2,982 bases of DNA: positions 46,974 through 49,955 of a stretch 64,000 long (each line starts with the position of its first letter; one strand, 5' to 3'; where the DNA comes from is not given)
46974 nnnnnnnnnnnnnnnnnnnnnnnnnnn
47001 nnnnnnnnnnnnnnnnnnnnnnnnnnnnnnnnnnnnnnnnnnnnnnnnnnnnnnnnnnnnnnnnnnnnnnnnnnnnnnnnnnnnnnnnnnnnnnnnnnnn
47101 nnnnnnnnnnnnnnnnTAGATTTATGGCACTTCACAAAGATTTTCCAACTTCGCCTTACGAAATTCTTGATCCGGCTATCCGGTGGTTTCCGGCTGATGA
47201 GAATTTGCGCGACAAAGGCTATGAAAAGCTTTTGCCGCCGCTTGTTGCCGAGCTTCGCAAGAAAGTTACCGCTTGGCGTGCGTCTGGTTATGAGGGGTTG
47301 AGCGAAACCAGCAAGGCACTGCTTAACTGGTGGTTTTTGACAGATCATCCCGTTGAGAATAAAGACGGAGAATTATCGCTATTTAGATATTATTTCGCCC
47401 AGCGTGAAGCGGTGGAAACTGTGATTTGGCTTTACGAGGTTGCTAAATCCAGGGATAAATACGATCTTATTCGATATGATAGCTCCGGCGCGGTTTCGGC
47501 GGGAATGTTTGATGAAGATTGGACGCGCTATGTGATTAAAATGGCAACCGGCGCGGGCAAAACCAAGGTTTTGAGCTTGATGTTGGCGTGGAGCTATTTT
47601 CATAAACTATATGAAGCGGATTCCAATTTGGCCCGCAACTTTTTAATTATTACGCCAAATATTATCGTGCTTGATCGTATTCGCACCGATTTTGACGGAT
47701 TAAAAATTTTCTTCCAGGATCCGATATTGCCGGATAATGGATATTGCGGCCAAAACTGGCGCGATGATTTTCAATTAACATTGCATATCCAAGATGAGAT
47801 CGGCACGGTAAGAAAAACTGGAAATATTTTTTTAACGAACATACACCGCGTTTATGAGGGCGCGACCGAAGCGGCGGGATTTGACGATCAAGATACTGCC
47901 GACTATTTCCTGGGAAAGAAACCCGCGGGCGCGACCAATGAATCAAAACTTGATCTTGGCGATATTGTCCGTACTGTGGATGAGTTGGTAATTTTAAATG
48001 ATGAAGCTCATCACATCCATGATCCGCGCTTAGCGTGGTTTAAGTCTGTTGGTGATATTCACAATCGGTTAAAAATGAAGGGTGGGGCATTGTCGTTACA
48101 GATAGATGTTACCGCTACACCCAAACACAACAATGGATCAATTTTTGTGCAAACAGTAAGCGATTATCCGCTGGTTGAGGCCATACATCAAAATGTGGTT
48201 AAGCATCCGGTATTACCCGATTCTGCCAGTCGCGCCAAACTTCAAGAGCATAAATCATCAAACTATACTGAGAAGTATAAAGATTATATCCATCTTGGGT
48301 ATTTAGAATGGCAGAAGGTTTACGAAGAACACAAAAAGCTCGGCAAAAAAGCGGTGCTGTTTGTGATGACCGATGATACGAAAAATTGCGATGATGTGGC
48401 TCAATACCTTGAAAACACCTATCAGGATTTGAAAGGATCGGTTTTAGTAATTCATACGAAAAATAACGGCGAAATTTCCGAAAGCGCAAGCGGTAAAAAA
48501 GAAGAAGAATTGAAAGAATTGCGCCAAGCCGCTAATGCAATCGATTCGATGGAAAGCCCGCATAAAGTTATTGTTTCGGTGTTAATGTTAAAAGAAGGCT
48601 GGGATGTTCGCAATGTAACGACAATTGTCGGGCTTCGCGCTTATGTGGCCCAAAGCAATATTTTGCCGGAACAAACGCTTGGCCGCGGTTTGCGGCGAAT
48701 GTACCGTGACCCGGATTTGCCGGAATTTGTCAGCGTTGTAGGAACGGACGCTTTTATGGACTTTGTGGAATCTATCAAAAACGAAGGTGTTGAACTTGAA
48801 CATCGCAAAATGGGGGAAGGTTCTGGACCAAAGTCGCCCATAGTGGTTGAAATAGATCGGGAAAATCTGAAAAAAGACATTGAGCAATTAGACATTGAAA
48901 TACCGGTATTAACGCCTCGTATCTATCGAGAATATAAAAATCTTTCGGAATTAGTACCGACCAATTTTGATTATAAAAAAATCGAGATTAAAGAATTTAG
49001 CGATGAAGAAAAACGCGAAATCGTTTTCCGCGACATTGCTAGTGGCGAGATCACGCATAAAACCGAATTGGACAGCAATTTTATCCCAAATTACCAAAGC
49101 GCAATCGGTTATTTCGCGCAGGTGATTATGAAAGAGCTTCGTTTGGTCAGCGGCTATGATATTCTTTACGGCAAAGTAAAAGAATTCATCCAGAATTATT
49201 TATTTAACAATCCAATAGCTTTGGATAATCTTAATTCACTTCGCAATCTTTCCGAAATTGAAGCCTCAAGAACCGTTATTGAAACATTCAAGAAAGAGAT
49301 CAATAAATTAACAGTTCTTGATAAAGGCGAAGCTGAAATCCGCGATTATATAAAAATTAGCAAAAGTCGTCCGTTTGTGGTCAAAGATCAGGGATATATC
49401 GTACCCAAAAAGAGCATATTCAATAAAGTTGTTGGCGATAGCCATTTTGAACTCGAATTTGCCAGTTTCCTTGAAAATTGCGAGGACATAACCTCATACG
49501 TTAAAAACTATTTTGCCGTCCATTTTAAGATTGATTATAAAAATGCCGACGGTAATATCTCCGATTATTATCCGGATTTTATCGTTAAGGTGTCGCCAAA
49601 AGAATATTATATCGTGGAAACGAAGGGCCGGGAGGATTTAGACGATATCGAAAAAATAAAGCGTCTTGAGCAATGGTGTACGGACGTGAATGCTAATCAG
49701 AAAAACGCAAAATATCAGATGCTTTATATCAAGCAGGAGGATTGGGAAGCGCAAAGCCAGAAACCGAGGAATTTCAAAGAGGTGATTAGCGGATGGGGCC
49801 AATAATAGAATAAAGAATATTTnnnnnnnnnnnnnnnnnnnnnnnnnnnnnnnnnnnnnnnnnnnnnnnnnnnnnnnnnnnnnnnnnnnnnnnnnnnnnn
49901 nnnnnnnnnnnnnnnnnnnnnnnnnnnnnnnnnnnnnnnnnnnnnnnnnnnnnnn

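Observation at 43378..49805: Type III R-M operon split by an OLD/PARIS-like ABC-ATPase-TOPRIM gene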

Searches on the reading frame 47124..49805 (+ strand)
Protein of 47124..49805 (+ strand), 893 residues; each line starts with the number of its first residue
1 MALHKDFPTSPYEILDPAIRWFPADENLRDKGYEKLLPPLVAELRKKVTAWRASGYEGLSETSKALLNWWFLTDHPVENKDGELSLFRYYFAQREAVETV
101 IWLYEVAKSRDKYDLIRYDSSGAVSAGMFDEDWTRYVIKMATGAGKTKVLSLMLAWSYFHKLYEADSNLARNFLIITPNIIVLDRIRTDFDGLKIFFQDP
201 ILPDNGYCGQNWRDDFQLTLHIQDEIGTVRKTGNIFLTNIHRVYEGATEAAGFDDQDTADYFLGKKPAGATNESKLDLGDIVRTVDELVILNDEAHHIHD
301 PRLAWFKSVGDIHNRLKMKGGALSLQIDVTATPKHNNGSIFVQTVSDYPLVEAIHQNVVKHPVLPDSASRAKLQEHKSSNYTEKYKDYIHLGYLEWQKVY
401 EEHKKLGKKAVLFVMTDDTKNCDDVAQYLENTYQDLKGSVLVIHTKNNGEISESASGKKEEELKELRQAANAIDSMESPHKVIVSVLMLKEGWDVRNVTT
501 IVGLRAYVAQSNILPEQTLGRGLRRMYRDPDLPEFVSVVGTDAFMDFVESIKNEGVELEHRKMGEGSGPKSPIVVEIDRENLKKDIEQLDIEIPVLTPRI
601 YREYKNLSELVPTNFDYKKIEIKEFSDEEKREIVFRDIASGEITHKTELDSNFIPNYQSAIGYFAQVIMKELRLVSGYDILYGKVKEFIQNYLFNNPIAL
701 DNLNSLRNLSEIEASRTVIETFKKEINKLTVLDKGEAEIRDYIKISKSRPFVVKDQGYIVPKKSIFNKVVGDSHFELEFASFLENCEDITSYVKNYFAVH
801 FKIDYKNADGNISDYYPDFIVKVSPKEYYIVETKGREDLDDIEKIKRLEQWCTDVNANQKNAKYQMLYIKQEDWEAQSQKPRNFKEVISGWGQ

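Call 3: search_protein_families(library=pfam, proteins=[window:47124-49805:+], max_evalue=0.01)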
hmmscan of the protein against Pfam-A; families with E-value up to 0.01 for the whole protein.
window:47124-49805:+ (893 aa): 2 families
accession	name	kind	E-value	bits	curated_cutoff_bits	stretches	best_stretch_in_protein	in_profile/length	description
PF04851.21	ResIII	-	4.9e-14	53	22.5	1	93-334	8-163/164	Type III restriction enzyme, res subunit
PF19778.5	RE_endonuc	-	1.8e-05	25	23.4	1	762-845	1-82/108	Endonuclease domain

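Call 4: search_protein_families(library=padloc, proteins=[window:47124-49805:+], max_evalue=0.01)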
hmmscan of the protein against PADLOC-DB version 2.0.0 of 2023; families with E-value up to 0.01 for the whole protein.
window:47124-49805:+ (893 aa): 4 families
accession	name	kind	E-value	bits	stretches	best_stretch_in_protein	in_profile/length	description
PDLC03648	REase_III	-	8.3e-20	68.5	2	284-536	130-365/871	Type III restriction enzyme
PDLC03647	REase_III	-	2.9e-11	40.3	2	461-552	488-583/989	Type III restriction enzyme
PDLC03649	REase_III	-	2.6e-07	26.9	1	423-524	442-537/973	Type III restriction enzyme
PDLC03659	mREase_IV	-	0.0008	15.4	1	473-533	503-561/945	Type IV methyl-directed restriction enzyme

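Call 5: search_protein_families(library=ncbifam, proteins=[window:47124-49805:+], max_evalue=0.01)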
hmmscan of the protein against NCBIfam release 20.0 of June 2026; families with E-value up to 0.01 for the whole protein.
window:47124-49805:+ (893 aa): 1 family
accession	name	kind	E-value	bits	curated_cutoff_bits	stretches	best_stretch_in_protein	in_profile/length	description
NF046055.1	restr_BPTD_3080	equivalog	4.3e-82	276.5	800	2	39-387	69-411/970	BPTD_3080 family restriction endonuclease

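Call 68: search_protein_families(library=padloc, proteins=[L078:4866-5753:+, L074:7286-7855:+, L082:963-1697:+], max_evalue=0.01)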
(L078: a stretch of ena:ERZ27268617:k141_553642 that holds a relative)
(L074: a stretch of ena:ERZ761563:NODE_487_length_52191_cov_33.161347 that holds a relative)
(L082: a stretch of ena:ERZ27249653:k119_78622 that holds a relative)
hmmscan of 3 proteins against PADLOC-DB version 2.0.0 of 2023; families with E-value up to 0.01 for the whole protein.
L078:4866-5753:+ (296 aa): 0 families

L074:7286-7855:+ (190 aa): 2 families
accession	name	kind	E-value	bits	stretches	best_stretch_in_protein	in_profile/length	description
PDLC01154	NYN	-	1.6e-11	42.2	1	11-163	150-287/310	"LabA-like protein, NYN family nuclease"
PDLC04163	HEC-09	-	1.6e-05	22.6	1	47-171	45-174/203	-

L082:963-1697:+ (245 aa): 0 families

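Call 69: search_protein_families(library=pfam, proteins=[L078:4866-5753:+, L074:7286-7855:+, L082:963-1697:+], max_evalue=1)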
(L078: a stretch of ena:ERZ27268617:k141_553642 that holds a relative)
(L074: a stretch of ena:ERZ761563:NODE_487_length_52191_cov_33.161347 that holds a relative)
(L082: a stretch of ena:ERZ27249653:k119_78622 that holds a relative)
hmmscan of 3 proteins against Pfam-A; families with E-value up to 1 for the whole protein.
L078:4866-5753:+ (296 aa): 1 family
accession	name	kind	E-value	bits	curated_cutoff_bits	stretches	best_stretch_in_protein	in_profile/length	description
PF13643.11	DUF4145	-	0.0048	17.4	23.1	1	228-274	35-81/88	Domain of unknown function (DUF4145)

L074:7286-7855:+ (190 aa): 1 family
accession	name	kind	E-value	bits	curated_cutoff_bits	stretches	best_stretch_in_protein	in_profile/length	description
PF01936.24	NYN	-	4.5e-23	82.8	24.2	1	9-164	2-137/145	NYN domain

L082:963-1697:+ (245 aa): 0 families

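Call 73: search_protein_families(library=padloc, proteins=[L083:4037-5596:+, L086:5161-5934:+, L086:4611-4931:+, L086:4944-5153:+, L083:8327-9148:+], max_evalue=0.01)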
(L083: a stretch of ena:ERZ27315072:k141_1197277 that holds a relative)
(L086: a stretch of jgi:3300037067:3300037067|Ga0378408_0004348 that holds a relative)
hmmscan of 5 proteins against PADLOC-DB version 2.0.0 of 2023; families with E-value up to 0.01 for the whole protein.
L083:4037-5596:+ (520 aa): 110 families (the best 25 are shown)
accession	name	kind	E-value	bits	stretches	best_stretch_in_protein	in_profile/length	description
PDLC02981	AriAB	-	1.2e-34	118.1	2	209-454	302-532/694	-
PDLC02980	AriA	-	1.7e-20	72.2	1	31-283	2-302/304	-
PDLC00289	PtuA1|PtuA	-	4.6e-20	70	1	3-288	1-296/404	AAA ATPase domain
PDLC04135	mad3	-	1e-19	69.3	2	4-48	1-42/374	mads_3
PDLC03878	NsnB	-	1.2e-18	66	1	6-313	3-314/345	-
PDLC00271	PtuA1|PtuA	-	1.5e-18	65.6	2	3-49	1-44/421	AAA ATPase domain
PDLC02979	AriA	-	5.6e-17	60.6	2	3-110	1-100/373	-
PDLC00284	PtuA1|PtuA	-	1.1e-16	58.8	2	3-49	60-104/545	AAA ATPase domain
PDLC02913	ATPase_I-A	-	2.5e-16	57.9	2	3-49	52-95/508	-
PDLC00278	PtuA1|PtuA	-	3.8e-16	57.4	2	3-49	1-44/436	AAA ATPase domain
PDLC00290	PtuA1|PtuA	-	7.5e-16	56.5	2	209-280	239-309/414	AAA ATPase domain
PDLC02914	ATPase-Toprim_I-B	-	3.9e-15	54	1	4-289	2-253/443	-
PDLC02335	AbiLi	-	4.7e-15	53.5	1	6-291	51-243/326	AbiLi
PDLC00295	PtuA1|PtuA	-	1.8e-14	51.7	2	159-281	205-331/451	AAA ATPase domain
PDLC00299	PtuA1|PtuA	-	8.7e-14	49.4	2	3-49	53-96/535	AAA ATPase domain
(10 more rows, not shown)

L086:5161-5934:+ (258 aa): 2 families
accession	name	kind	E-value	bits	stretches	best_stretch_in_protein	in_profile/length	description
PDLC01154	NYN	-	7.5e-11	39.9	2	164-224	232-290/310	"LabA-like protein, NYN family nuclease"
PDLC04163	HEC-09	-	3.7e-06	24.7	1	162-223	105-168/203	-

L086:4611-4931:+ (107 aa): 0 families

L086:4944-5153:+ (70 aa): 0 families

L083:8327-9148:+ (274 aa): 0 families

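Call 90: find_related_loci(query=window:47124-49802:+, collection=viral_contigs, flank=6000)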
Query window:47124-49802:+ (893 aa) in viral_contigs; peptide patterns used: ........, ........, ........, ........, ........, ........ (x = any residue, [..] = any of these).
5 stretches matched a pattern; 4 encode a relative of the query (tblastn E <= 1e-3); 4 distinct loci.
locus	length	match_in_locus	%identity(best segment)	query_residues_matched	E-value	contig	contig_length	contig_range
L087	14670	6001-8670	76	1-888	0e+0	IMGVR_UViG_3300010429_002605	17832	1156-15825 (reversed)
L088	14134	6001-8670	74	1-892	0e+0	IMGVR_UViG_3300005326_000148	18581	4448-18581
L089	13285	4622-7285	70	1-889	0e+0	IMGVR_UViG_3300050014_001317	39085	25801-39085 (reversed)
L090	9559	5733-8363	62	1-876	0e+0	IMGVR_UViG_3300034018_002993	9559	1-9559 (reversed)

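Call 94: search_protein_families(library=pfam, proteins=[L087:5374-5991:+, L089:3799-4617:+, L087:8657-10312:+, L087:10320-11801:+, L088:8689-9960:+, L090:8451-9062:+], max_evalue=0.01)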
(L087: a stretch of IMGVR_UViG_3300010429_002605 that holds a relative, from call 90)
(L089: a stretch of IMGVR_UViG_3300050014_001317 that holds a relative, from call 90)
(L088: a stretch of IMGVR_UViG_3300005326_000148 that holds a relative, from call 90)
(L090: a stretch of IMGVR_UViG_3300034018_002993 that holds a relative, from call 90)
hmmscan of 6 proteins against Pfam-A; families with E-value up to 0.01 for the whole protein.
L087:5374-5991:+ (206 aa): 1 family
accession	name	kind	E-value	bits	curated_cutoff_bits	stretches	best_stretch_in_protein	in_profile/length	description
PF04857.26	CAF1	-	0.0051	16.6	24.2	1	104-175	221-280/320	CAF1 family ribonuclease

L089:3799-4617:+ (273 aa): 1 family
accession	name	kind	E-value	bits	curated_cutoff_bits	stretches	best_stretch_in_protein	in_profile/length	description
PF04383.19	KilA-N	-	4.4e-24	84.8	23.8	1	9-138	4-105/107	KilA-N domain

L087:8657-10312:+ (552 aa): 10 families
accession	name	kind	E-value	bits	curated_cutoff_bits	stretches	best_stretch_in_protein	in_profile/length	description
PF05970.20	PIF1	-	4.5e-27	95.5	25.9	1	65-246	25-216/223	PIF1-like helicase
PF13604.12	AAA_30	-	1.7e-13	51.1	27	1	58-248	14-174/191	AAA domain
PF13245.12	AAA_19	-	2.2e-11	44.5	25.1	1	63-188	12-133/134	AAA domain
PF02689.20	Herpes_Helicase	-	6.1e-09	34.9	27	1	393-453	722-783/808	Helicase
PF13401.12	AAA_22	-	8.8e-08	33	27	1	61-183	4-125/130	AAA domain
PF01443.25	Viral_helicase1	-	4.4e-06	27.1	21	0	66-117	2-37/228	Viral superfamily 1 RNA helicase core domain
PF18335.7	SH3_13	-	5.1e-05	23.4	41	1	319-355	25-63/65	ATP-dependent RecD-like DNA helicase SH3 domain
PF13191.12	AAA_16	-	0.00033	21.6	32.6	1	59-97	21-52/167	AAA ATPase domain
PF13173.12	AAA_14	-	0.00055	20.4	27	1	63-160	3-86/129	AAA domain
PF13538.12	UvrD_C_2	-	0.00062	20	27.4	1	402-441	3-47/52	UvrD-like helicase C-terminal domain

L087:10320-11801:+ (494 aa): 2 families
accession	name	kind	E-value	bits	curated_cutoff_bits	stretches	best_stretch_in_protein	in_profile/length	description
PF11074.14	DUF2779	-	5.8e-36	124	23.3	1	298-423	1-126/126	Domain of unknown function(DUF2779)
PF01930.23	Cas_Cas4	-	0.0011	19.5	22.7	1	102-184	57-137/160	Domain of unknown function DUF83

L088:8689-9960:+ (424 aa): 2 families
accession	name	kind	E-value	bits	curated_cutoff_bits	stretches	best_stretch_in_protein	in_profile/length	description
PF09903.14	DUF2130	-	5.7e-87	291.7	26.7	1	143-401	2-254/255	Uncharacterized protein conserved in bacteria (DUF2130)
PF13717.11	Zn_ribbon_4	-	0.0089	16.4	30.3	0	4-18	3-17/36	zinc-ribbon domain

L090:8451-9062:+ (204 aa): 2 families
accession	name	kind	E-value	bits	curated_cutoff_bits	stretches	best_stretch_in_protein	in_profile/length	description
PF13455.12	MUG113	-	9.4e-18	65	22.3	1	17-88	1-71/73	Meiotically up-regulated gene 113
PF10544.15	T5orf172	-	2.9e-17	63.4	20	1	4-90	2-100/101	T5orf172 domain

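Call 95: search_protein_families(library=padloc, proteins=[L087:5374-5991:+, L089:3799-4617:+, L087:8657-10312:+, L087:10320-11801:+, L088:8689-9960:+, L090:8451-9062:+], max_evalue=0.01)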
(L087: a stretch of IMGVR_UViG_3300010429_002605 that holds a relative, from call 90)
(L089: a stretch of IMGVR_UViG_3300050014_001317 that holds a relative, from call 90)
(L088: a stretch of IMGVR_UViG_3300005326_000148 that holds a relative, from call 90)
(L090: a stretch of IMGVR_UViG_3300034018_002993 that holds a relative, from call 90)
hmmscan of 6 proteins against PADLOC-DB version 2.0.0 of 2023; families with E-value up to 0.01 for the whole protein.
L087:5374-5991:+ (206 aa): 1 family
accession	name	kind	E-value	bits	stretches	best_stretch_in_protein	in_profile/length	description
PDLC00633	ZorD1|ZorD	-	0.0021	14.2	1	100-185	277-365/908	"SWI2/SNF2 helicase, Mrr-like nuclease"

L089:3799-4617:+ (273 aa): 1 family
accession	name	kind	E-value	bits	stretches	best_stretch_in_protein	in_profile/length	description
PDLC04962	PDC-S22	-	1.5e-133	442.2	1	3-269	5-273/281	-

L087:8657-10312:+ (552 aa): 12 families
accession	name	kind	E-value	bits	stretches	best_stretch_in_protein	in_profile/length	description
PDLC05065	PDC-S68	-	2.5e-19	66.6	2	63-187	621-745/1221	-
PDLC01734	typeIV_RecD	-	3e-18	63.5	2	62-191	354-480/763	RecD_0_IVD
PDLC05064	PDC-S68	-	1.1e-16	57.7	1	66-441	704-1092/1273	-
PDLC01148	RecD_like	-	1.8e-16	57.6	2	62-189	328-447/719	RecD/Tra ATPase fused to N-terminal HHH domain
PDLC05066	PDC-S68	-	1.7e-15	54.1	2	63-187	594-721/1202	-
PDLC04476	PDC-M16A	-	1.2e-14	51.7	1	53-281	15-258/691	-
PDLC04475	PDC-M16A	-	1.6e-13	48.1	3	53-101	22-73/721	-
PDLC05035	PDC-S53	-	1.3e-12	44.6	1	62-441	510-860/900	-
PDLC04472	PDC-M16A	-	8.1e-05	19.1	0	397-419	645-667/930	-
PDLC04474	PDC-M16A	-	0.0011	15.4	0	397-420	645-668/917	-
PDLC03920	MkoA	-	0.0013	15.1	0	172-200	815-843/1112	-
PDLC02350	AbiO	-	0.0036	14.1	0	62-155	192-277/468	AbiO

L087:10320-11801:+ (494 aa): 4 families
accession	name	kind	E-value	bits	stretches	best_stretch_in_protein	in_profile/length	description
PDLC01250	Cas4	-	2.1e-06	26.1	1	78-180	43-143/168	"CAS-I,CAS-II,CAS-III,CAS-IV,CAS-V,CAS-VI; acquisition_associated"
PDLC01611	Cas4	-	3.5e-05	22.1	1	75-185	44-136/158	"CAS-I,CAS-II,CAS-III,CAS-IV,CAS-V,CAS-VI; acquisition_associated"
PDLC01447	Cas4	-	0.0005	18.6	1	96-182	53-134/161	"CAS-I,CAS-II,CAS-III,CAS-IV,CAS-V,CAS-VI; acquisition_associated"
PDLC01747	Cas1g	-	0.0027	14.3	1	93-183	59-153/523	-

L088:8689-9960:+ (424 aa): 1 family
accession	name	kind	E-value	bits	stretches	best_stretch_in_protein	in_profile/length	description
PDLC03865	LmuB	-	0.00025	17.4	1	5-389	511-840/1007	-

L090:8451-9062:+ (204 aa): 6 families
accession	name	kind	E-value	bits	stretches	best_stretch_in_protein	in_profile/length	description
PDLC05041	PDC-S57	-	1.7e-70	234.9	1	2-202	5-208/212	-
PDLC05043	PDC-S57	-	8e-51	170.7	1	2-202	4-218/221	-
PDLC05042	PDC-S57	-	9.7e-13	46.3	1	4-93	9-102/245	-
PDLC03977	PD-Lambda-1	-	3.9e-09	33.9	1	15-104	370-459/496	-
PDLC03976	PD-Lambda-1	-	1.7e-08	31.8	1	15-109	371-474/491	-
PDLC05040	PDC-S57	-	3.5e-08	31.6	1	4-113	5-115/229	-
